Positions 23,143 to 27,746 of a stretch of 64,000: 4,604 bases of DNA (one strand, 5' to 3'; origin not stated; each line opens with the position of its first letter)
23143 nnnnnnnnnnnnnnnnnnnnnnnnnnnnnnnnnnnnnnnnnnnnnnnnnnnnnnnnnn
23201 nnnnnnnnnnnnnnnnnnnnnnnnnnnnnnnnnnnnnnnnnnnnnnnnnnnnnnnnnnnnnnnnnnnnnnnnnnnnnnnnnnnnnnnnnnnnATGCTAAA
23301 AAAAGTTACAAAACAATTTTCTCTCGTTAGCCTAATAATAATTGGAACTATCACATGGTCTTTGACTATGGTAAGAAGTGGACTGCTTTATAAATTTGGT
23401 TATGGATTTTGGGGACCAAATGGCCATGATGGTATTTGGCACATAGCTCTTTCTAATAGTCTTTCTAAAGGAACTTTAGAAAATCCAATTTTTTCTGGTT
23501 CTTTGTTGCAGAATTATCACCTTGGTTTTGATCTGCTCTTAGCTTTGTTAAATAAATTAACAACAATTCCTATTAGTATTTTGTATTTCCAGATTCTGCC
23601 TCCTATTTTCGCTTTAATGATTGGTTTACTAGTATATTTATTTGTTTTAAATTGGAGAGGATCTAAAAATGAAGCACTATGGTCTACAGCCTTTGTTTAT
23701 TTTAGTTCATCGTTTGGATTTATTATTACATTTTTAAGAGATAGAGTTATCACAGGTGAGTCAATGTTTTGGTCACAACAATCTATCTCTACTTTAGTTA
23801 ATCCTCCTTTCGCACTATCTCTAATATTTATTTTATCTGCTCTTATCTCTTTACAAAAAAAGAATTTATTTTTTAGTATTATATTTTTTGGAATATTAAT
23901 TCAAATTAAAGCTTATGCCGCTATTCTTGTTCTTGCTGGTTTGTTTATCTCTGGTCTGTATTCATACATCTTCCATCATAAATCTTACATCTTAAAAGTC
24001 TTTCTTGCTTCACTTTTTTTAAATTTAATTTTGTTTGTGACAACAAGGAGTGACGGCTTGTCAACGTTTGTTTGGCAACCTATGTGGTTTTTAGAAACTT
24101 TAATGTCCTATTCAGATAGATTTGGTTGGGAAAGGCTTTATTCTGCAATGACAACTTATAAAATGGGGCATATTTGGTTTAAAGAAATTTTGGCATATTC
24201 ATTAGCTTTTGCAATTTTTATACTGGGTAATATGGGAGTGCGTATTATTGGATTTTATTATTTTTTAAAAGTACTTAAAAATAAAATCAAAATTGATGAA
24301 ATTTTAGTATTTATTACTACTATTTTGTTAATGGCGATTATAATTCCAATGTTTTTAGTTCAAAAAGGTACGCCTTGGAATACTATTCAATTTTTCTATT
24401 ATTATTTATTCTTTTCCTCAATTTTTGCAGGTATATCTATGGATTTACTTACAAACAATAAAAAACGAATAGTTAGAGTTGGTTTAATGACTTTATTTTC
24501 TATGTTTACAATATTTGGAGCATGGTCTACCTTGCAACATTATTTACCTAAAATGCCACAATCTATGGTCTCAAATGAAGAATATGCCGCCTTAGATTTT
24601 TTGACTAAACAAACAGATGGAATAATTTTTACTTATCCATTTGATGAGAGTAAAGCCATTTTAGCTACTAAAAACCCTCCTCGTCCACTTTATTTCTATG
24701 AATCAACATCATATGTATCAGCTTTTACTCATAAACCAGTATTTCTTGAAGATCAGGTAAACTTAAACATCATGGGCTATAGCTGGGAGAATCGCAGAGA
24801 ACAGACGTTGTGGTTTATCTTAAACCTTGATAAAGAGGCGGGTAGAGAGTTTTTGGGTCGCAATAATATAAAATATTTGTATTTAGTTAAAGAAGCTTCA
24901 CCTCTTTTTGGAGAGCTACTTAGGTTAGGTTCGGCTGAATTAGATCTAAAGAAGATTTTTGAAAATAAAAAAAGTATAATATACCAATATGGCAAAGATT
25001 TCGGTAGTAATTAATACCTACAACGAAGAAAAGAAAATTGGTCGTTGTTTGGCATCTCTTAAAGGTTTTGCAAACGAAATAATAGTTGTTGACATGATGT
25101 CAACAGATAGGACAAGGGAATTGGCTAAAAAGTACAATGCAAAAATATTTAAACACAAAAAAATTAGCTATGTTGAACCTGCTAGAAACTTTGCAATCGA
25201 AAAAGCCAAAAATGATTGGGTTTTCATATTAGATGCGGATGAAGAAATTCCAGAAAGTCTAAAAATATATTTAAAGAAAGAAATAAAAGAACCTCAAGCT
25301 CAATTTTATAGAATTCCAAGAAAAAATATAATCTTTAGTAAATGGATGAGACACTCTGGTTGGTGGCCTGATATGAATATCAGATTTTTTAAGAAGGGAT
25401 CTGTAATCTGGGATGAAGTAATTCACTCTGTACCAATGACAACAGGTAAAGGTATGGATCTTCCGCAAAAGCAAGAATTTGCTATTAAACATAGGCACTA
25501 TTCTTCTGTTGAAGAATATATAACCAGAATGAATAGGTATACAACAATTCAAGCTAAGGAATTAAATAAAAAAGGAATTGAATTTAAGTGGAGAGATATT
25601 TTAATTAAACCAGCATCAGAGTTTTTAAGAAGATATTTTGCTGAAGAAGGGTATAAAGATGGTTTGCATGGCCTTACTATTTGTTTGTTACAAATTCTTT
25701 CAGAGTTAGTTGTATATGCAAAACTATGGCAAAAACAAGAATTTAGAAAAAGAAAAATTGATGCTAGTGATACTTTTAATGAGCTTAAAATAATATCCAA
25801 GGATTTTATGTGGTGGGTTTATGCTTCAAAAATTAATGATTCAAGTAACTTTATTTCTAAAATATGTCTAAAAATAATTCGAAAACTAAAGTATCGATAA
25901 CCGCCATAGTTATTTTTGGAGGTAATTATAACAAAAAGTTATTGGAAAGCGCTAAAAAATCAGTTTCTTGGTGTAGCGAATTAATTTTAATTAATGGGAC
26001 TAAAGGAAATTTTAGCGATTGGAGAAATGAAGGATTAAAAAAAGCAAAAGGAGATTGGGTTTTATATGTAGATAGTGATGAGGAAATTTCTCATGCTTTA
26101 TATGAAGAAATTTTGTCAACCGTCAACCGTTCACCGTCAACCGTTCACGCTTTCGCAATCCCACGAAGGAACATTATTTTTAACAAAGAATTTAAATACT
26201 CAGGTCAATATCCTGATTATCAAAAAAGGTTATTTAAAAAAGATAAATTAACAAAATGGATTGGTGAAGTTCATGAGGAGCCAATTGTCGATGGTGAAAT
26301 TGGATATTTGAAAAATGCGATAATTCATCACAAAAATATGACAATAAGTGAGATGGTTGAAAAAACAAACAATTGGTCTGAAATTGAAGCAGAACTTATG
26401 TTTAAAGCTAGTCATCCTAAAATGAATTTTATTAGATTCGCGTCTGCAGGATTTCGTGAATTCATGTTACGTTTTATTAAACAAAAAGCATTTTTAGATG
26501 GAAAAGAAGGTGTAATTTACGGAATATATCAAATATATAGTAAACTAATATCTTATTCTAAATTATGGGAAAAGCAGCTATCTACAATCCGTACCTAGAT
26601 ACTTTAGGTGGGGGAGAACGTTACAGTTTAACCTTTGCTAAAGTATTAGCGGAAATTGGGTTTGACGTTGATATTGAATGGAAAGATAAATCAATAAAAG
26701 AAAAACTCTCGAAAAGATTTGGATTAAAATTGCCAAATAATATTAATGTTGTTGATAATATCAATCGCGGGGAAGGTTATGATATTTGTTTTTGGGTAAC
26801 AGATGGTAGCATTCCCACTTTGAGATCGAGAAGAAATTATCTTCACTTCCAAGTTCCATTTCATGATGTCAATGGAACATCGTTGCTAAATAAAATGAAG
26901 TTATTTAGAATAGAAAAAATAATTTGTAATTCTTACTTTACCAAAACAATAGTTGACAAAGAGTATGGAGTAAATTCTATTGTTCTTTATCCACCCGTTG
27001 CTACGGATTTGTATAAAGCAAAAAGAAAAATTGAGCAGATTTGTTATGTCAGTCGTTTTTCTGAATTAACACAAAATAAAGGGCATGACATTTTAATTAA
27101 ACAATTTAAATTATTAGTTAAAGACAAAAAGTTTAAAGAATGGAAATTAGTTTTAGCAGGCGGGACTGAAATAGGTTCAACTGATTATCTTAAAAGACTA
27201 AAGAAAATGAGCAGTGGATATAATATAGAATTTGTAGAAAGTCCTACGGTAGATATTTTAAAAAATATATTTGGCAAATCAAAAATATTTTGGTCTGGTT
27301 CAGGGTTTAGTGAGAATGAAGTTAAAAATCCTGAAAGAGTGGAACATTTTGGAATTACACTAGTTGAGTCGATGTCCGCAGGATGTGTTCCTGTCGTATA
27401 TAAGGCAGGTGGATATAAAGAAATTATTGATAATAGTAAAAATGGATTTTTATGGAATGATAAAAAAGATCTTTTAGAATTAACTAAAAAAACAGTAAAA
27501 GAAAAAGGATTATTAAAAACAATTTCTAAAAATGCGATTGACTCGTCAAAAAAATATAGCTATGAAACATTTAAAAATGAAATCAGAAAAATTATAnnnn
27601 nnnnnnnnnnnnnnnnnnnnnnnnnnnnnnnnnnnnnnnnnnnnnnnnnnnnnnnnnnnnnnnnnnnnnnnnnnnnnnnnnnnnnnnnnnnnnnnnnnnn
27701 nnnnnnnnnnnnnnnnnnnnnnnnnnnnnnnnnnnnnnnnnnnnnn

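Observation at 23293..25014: Family E: uncharacterised membrane plus extracytoplasmic proteins with a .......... / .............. signature (also 38446..40281, minus strand)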

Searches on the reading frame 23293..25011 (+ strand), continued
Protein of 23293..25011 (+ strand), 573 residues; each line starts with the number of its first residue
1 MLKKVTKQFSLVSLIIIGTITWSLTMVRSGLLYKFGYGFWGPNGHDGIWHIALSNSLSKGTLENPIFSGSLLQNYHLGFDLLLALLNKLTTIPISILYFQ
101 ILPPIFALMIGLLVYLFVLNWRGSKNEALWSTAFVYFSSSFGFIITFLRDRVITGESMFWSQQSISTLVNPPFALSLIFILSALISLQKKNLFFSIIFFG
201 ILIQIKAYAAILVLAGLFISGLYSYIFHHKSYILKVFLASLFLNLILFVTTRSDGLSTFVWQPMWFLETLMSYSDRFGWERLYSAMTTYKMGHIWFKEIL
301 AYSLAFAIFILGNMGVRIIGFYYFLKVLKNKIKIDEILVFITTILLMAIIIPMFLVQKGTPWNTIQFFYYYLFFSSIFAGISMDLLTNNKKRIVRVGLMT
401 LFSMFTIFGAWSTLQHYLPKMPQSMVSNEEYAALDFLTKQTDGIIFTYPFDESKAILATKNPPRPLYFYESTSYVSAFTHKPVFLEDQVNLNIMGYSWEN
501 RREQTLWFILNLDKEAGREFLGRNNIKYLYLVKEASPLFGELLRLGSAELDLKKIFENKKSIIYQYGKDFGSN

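Call 65: list_cluster_members(proteins=[P0046, P0040, P0009])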
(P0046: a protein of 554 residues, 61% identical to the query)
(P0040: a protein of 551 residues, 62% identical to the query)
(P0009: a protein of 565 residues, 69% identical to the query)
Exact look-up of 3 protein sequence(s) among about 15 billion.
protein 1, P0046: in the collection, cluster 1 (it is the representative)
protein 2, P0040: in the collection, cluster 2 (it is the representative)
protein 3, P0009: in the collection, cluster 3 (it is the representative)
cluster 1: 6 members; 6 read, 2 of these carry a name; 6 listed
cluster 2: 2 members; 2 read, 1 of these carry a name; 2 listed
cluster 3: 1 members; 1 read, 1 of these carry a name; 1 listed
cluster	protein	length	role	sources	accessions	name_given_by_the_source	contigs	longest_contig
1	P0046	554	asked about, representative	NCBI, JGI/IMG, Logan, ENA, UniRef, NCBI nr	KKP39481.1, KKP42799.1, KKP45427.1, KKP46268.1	hypothetical protein A2130_02355 [Candidatus Woesebacteria bacterium GWC2_33_12] | Glycosyltransferase RgtA/B/C/D-like domain-containing protein n=1 Tax=Candidatus ... | MAG: hypothetical protein UR29_C0006G0010 [Candidatus Woesebacteria bacterium ...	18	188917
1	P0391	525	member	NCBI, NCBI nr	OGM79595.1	hypothetical protein A2366_00365 [Candidatus Woesebacteria bacterium RIFOXYB1_FULL_33_9] | MAG: hypothetical protein A2366_00365 [Candidatus Woesebacteria bacterium ...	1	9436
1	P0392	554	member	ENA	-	-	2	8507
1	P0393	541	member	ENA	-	-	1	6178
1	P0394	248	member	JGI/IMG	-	-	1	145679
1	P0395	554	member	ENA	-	-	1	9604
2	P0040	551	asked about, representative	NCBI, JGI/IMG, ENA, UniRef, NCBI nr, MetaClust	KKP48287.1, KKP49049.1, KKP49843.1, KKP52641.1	MAG: hypothetical protein UR39_C0001G0082 [Candidatus Woesebacteria bacterium ... | Glycosyltransferase RgtA/B/C/D-like domain-containing protein n=1 Tax=Candidatus ... | MAG: hypothetical protein UR38_C0001G0083 [Candidatus Woesebacteria bacterium ...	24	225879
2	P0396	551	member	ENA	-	-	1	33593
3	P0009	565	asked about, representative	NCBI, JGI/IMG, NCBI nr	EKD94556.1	MAG: hypothetical protein ACD_26C00034G0091 [uncultured bacterium]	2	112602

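Call 66: search_protein_families(library=pfam, alignment_id=A2, max_evalue=1)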
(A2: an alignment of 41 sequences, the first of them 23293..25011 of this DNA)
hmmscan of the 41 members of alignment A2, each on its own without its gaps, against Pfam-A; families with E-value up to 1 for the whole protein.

A. member 1, window:23293-25011:+ (573 aa): 1 family
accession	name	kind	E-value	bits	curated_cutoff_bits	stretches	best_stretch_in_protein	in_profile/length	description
PF18388.6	ATG29_N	-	0.55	10.6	25.7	0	497-511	21-35/54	Atg29 N-terminal domain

B. families by the number of members that match (of 41 scanned): 12 families
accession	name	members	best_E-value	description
PF20604.3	DUF6798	17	0.00087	Domain of unknown function (DUF6798)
PF23524.2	MGAT4A_C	5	0.0021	MGAT4 C-terminal domain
PF15875.10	DUF4731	3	0.063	Domain of unknown function (DUF4731)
PF20556.3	DUF6768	2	0.0069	Family of unknown function (DUF6768)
PF18388.6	ATG29_N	2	0.081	Atg29 N-terminal domain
PF07051.17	OCIA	2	0.22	Ovarian carcinoma immunoreactive antigen (OCIA)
PF19554.4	DUF6077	1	0.00063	Family of unknown function (DUF6077)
PF14045.11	YIEGIA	1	0.073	YIEGIA protein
PF04824.21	Rad21_Rec8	1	0.16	Conserved region of Rad21 / Rec8 like protein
PF10559.14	Plug_translocon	1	0.28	Plug domain of Sec61p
PF03457.19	HA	1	0.46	Helicase associated domain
PF20136.4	DUF6526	1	0.94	Family of unknown function (DUF6526)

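Call 81: find_encoding_contigs(protein=P0277, flank=6000, max_places=2)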
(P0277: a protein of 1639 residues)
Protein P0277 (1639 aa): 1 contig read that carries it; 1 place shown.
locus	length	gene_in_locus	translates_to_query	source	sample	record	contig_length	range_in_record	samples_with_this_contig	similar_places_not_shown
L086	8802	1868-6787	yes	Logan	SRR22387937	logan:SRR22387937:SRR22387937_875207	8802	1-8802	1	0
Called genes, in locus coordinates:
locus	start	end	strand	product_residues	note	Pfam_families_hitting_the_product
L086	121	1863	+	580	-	PF10131:PTPS_related (weak), PF13231:PMT_2 (weak)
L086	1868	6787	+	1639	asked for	PF01943:Polysacc_synt, PF13440:Polysacc_synt_3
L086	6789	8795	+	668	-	-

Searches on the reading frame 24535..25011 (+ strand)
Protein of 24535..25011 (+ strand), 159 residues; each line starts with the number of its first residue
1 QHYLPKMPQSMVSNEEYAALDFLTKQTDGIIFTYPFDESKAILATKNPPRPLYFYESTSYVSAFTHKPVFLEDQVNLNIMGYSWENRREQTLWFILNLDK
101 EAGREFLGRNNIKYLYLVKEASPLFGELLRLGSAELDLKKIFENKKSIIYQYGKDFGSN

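Call 67: predict_structure(alignment_id=A3)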
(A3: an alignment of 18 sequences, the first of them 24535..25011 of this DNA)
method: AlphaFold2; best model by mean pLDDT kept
length: 159 residues; sequences in the alignment: 18
mean_pLDDT: 80.9   pTM: 0.79
mean pLDDT of the five models: 80.9, 80.4, 77.2, 71.2, 71.0
residues with pLDDT >= 90: 62; 70-90: 62; 50-70: 32; < 50: 3
segments of 3 or more residues with pLDDT < 50: 157-159
pLDDT, mean of each block of 10 residues (from residue 1): 62 89 95 78 76 71 89 60 76 91 94 91 72 92 94 61
secondary structure, 60 per line:
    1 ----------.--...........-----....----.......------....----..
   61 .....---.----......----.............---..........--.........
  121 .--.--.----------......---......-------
elements in order: H14-24 E30-33 H38-44 H59-65 H74-79 H84-96 H100-109 E112-118 E138-143 E147-152

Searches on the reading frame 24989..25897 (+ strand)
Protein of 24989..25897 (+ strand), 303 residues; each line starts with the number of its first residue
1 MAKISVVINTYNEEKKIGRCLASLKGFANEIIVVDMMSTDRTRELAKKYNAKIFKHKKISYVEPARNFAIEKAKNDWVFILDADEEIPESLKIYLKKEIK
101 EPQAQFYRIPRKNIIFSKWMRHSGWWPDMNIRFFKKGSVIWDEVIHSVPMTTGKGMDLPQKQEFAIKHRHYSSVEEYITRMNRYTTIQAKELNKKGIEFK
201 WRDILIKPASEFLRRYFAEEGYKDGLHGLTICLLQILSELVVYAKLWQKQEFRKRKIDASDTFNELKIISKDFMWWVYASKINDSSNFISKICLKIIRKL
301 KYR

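Call 14: search_protein_families(library=pfam, proteins=[window:24989-25897:+], max_evalue=0.01)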
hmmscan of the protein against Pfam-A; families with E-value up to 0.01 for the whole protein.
window:24989-25897:+ (303 aa): 4 families
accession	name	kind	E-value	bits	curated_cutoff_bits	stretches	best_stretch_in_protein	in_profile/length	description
PF00535.33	Glycos_transf_2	-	1e-22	81.3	23.3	1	5-137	1-141/168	Glycosyl transferase family 2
PF13704.12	Glyco_tranf_2_4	-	6.3e-07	30.2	27.5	1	12-85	2-82/98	Glycosyl transferase family 2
PF10111.15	Glyco_tranf_2_2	-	0.0021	18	27.3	1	5-85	1-92/276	Glycosyltransferase like family 2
PF13641.12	Glyco_tranf_2_3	-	0.0055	17.2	27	1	4-87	3-99/230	Glycosyltransferase like family 2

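Call 87: search_protein_families(library=ncbifam, proteins=[window:24989-25897:+], max_evalue=0.001)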
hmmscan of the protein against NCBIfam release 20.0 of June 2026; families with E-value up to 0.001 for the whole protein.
window:24989-25897:+ (303 aa): 15 families
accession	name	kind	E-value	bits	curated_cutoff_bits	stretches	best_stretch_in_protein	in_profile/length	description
TIGR04283.1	glyco_like_mftF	equivalog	2.8e-14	53.3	182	1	4-109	1-111/221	TIGR04283 family arsenosugar biosynthesis glycosyltransferase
TIGR04195.1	S_glycosyl_SunS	equivalog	2.5e-13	49.7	350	1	4-184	59-237/421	SunS family peptide S-glycosyltransferase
NF007482.0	PRK10073.1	equivalog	1.5e-10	40.6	423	1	2-90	6-101/334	glycosyltransferase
NF038302.1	EPS_HpsE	equivalog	4.8e-10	38.9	300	1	3-89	2-100/307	hormogonium polysaccharide biosynthesis glycosyltransferase HpsE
NF047683.1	TeichurnBiosyTuaG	equivalog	7.2e-08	32.4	400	1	3-87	7-99/252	teichuronic acid biosynthesis protein TuaG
NF010496.0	PRK13915.1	equivalog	7.7e-08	31.8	262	1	2-60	31-95/307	glucosyl-3-phosphoglycerate synthase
TIGR04182.1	glyco_TIGR04182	equivalog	1.7e-07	30.9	325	1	4-85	2-83/293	S-layer glycoprotein N-glycosyltransferase AglJ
NF041875.1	EPS_EpsD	equivalog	5.7e-07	29.2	370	1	4-90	1-95/325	exopolysaccharide biosynthesis glycosyltransferase EpsD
NF050050.1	ProtGlycPglI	equivalog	3.1e-06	26.8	500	1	1-97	1-107/306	GalNAc(5)-diNAcBac-PP-undecaprenol beta-1,3-glucosyltransferase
NF045692.1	OglycostaseCruG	equivalog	3.2e-06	26.3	600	1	1-52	40-94/386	2'-O-glycosyltransferase CruG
TIGR03965.1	mycofact_glyco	equivalog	3.5e-06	26.2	280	1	3-84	75-164/467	mycofactocin biosynthesis glycosyltransferase MftF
NF038299.1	EPS_HpsN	equivalog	7.2e-06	25.2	425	1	3-91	2-98/317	hormogonium polysaccharide biosynthesis glycosyltransferase HpsN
NF041391.1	DPhHxTase_Halo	equivalog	4.6e-05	22.5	375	1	9-88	2-82/213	dolichyl-phosphate hexose transferase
TIGR03937.1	PgaC_IcaA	equivalog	7.6e-05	21.8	422.3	1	2-101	45-152/407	poly-beta-1,6-N-acetyl-D-glucosamine synthase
NF058614.1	PPMAGASynPpgS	equivalog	0.00017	21.1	370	1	5-57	3-55/226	polyprenyl-phospho-N-acetylgalactosaminyl synthase PpgS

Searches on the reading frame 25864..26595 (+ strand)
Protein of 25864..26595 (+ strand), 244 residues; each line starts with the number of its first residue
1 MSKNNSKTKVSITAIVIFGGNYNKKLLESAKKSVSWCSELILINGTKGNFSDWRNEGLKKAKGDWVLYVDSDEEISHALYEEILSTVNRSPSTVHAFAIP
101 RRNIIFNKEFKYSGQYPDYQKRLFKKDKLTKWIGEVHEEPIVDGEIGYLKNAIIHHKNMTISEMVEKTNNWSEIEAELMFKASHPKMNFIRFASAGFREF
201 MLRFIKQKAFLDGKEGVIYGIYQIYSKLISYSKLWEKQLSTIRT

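Call 15: search_protein_families(library=pfam, proteins=[window:25864-26595:+], max_evalue=0.01)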
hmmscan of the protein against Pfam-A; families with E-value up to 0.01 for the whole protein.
window:25864-26595:+ (244 aa): 2 families
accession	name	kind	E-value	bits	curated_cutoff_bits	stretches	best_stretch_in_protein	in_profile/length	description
PF00535.33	Glycos_transf_2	-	1.1e-08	35.7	23.3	1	17-128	33-146/168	Glycosyl transferase family 2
PF10111.15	Glyco_tranf_2_2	-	0.00029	20.8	27.3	0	53-87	72-106/276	Glycosyltransferase like family 2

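Call 87: search_protein_families(library=ncbifam, proteins=[window:25864-26595:+], max_evalue=0.001)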
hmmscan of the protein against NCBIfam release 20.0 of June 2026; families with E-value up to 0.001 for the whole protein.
window:25864-26595:+ (244 aa): 3 families
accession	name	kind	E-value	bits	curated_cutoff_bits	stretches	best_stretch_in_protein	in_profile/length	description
NF007482.0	PRK10073.1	equivalog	7.7e-06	25.1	423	1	32-86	55-109/334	glycosyltransferase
NF050050.1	ProtGlycPglI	equivalog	2.7e-05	23.7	500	1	45-135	70-155/306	GalNAc(5)-diNAcBac-PP-undecaprenol beta-1,3-glucosyltransferase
TIGR04195.1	S_glycosyl_SunS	equivalog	0.0006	18.8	350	1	47-157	116-222/421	SunS family peptide S-glycosyltransferase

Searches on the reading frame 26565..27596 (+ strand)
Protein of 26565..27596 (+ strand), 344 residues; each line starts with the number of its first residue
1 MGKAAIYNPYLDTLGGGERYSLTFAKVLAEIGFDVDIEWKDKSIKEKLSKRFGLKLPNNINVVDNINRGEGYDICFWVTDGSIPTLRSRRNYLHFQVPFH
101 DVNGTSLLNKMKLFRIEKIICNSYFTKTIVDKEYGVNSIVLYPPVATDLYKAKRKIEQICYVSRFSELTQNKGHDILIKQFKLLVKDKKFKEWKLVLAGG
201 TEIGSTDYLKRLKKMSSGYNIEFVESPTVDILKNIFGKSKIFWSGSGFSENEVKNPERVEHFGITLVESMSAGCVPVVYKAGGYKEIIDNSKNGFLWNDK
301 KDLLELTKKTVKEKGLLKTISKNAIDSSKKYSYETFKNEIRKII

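Call 15: search_protein_families(library=pfam, proteins=[window:26565-27596:+], max_evalue=0.01)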
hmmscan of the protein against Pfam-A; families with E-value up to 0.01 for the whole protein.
window:26565-27596:+ (344 aa): 3 families
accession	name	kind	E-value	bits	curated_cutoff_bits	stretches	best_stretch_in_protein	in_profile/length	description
PF00534.26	Glycos_transf_1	-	2.7e-21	76.3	26.4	1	157-325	16-170/172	Glycosyl transferases group 1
PF13692.12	Glyco_trans_1_4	-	5.6e-15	56.3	27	1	158-303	3-132/142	Glycosyl transferases group 1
PF13439.12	Glyco_transf_4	-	0.0059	17.1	28.5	0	15-148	2-169/170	Glycosyltransferase Family 4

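Call 87: search_protein_families(library=ncbifam, proteins=[window:26565-27596:+], max_evalue=0.001)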
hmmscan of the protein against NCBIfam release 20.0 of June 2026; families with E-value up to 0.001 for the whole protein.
window:26565-27596:+ (344 aa): 16 families
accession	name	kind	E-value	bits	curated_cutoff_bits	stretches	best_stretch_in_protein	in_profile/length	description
NF049988.1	MGlcDAGSynMgs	equivalog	3.1e-09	36.7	400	1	258-342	298-382/398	alpha-monoglucosyldiacylglycerol synthase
NF041876.1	EPS_EpsE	equivalog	3.9e-09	36.2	400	1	150-322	206-370/389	exopolysaccharide biosynthesis GT4 family glycosyltransferase EpsE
NF047880.1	glyco_SdgA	exception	2.4e-08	33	800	1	258-343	398-486/488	serine-aspartate repeat adhesin O-glycosyltransferase SdgA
TIGR02095.1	glgA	subfamily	3.2e-08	32.7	328.45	1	156-319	294-434/477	glycogen/starch synthase, ADP-glucose type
TIGR02472.1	sucr_P_syn_N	equivalog_domain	4.5e-08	32.4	576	1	255-336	346-430/439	sucrose-phosphate synthase, putative, glycosyltransferase domain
TIGR03999.1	thiol_BshA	equivalog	1.2e-07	31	273.7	1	258-333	281-359/375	N-acetyl-alpha-D-glucosaminyl L-malate synthase BshA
NF041010.1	glycosy_Agl16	equivalog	1.6e-07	30.5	575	1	129-342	148-346/352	glycosylation protein Agl16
NF038295.1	EPS_HpsP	equivalog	1.3e-05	24.4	550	1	150-338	201-378/388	hormogonium polysaccharide biosynthesis glycosyltransferase HpsP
TIGR02470.1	sucr_synth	equivalog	7.7e-05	21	810.4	1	256-301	650-695/784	sucrose synthase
NF046085.1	XrtY_assoc_Gly1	equivalog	0.00014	20.8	400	1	148-327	198-363/387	XrtY-associated glycosyltransferase XYAG1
TIGR03449.1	mycothiol_MshA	equivalog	0.00016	20.7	462.5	1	162-340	222-396/406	D-inositol-3-phosphate glycosyltransferase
NF001898.0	PRK00654.1-1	equivalog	0.00018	20.3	603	1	157-289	291-408/477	glycogen synthase GlgA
TIGR02468.1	sucrsPsyn_pln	equivalog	0.0004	18.3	1143.95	1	255-334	577-658/1051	sucrose-phosphate synthase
NF038229.1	Glyco4_Geo_Pelo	equivalog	0.00044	19.4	400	1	259-331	247-320/338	GPMC system family 4 glycosyltransferase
NF038298.1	EPS_HpsO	equivalog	0.00052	18.9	575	1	126-326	168-365/388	hormogonium polysaccharide biosynthesis glycosyltransferase HpsO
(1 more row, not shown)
